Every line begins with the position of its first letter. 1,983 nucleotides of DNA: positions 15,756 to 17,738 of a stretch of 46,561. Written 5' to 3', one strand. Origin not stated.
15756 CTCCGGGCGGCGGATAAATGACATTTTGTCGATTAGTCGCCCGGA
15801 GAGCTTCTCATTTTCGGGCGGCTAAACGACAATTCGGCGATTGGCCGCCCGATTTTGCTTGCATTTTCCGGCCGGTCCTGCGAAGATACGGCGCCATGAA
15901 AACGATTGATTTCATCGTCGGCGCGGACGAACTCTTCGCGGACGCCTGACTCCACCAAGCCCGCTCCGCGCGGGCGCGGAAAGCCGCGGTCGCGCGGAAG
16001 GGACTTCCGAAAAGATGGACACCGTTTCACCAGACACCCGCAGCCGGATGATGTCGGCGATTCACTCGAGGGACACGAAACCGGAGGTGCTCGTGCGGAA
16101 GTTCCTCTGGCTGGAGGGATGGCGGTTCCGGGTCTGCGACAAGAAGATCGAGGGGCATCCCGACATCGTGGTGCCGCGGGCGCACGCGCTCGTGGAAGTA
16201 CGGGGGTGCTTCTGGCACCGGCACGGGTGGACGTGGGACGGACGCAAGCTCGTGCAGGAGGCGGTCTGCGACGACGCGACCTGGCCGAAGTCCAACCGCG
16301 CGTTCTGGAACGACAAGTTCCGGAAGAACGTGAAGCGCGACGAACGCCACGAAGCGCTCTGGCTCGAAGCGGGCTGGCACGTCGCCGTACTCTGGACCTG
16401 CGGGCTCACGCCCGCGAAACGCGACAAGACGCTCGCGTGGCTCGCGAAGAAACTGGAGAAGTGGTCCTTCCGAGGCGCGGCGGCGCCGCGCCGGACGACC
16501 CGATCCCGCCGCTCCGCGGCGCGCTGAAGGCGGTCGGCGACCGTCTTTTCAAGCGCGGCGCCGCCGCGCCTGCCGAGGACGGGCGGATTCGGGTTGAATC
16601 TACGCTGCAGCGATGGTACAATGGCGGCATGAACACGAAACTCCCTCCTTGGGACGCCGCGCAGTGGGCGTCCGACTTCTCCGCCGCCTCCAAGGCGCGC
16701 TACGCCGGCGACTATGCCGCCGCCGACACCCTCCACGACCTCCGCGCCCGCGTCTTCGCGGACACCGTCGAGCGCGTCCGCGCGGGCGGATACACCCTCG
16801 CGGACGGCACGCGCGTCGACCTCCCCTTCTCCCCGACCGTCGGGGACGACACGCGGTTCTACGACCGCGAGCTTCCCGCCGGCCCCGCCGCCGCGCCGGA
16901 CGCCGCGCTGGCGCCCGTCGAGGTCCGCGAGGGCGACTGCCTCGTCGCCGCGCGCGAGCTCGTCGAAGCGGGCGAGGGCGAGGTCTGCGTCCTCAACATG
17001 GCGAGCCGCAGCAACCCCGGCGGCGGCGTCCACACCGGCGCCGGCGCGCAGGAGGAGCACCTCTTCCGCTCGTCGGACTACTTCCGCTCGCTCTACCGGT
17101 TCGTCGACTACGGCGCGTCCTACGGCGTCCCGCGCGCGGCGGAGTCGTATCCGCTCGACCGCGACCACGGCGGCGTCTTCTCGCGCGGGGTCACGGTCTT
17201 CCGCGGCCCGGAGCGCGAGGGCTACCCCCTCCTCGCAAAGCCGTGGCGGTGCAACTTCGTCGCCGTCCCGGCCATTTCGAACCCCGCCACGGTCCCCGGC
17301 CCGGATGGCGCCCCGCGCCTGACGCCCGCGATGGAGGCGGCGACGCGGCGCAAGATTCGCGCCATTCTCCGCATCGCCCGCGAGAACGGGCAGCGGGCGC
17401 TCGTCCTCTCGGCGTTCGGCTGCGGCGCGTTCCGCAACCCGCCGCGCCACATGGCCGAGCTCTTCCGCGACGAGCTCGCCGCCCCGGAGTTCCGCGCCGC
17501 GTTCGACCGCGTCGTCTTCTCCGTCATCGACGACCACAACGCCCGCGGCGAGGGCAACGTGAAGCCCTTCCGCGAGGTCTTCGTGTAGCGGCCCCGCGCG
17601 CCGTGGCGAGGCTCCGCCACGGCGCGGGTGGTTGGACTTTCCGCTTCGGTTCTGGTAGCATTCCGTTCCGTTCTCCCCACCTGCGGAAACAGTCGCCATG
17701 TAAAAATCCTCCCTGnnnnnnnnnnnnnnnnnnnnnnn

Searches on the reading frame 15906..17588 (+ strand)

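Call 11: search_protein_families(library=pfam, proteins=[window:15906-17588:+], max_evalue=0.01)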
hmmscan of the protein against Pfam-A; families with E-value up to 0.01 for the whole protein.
window:15906-17588:+ (560 aa): 1 family
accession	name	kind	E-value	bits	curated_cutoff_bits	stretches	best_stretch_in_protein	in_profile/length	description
PF10021.15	PARG_cat_microb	-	6.1e-29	101.7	23.5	1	286-433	3-145/146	Microbial-type PARG, catalytic domain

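Call 24: search_protein_families(library=padloc, proteins=[window:15906-17588:+], max_evalue=0.01)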
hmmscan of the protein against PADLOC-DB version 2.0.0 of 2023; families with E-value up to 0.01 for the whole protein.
window:15906-17588:+ (560 aa): 0 families
